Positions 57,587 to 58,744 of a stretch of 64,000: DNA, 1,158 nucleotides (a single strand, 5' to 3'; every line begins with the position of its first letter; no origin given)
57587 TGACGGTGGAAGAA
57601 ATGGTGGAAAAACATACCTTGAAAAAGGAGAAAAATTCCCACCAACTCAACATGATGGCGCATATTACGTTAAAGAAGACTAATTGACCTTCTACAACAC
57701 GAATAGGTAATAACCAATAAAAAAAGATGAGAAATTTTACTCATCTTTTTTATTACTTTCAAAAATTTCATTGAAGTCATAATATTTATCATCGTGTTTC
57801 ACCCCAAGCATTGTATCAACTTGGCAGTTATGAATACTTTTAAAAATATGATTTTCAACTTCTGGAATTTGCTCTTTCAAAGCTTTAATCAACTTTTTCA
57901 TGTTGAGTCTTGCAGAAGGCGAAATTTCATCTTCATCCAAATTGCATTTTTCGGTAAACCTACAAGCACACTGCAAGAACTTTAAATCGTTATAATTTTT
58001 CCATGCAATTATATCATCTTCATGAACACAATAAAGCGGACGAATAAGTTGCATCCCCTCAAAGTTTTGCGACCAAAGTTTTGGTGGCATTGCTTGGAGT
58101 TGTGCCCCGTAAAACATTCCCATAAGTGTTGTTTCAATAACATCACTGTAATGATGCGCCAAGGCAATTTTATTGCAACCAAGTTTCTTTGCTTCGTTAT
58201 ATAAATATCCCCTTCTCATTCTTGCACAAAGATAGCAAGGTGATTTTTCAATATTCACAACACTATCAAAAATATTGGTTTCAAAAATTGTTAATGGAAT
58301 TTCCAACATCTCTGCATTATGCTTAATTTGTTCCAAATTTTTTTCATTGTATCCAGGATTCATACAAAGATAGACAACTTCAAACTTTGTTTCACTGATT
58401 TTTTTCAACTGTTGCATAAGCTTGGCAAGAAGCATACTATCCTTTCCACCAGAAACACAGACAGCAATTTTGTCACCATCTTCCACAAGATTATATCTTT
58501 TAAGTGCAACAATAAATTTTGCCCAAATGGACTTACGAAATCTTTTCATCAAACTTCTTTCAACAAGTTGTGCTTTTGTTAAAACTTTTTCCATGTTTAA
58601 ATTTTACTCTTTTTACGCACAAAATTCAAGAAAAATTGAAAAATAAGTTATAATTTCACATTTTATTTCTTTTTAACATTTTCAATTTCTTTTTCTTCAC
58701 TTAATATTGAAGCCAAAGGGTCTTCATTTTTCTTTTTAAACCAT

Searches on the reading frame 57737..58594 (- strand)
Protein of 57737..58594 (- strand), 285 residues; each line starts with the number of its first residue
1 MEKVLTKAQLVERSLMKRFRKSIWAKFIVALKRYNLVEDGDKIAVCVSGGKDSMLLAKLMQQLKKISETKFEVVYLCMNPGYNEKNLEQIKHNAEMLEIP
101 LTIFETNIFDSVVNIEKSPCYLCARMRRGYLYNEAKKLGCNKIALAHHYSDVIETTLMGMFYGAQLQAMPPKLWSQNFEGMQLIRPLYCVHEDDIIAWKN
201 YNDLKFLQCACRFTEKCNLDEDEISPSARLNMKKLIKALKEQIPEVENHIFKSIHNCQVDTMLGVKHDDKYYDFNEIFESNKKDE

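Call 66: search_protein_families(library=pfam, proteins=[window:57737-58594:-], max_evalue=0.001)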
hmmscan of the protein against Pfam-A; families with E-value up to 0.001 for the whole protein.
window:57737-58594:- (285 aa): 1 family
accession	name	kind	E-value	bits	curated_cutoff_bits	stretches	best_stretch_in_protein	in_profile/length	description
PF01171.26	ATP_bind_3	-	6.1e-20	72.1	27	1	42-207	1-164/182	PP-loop family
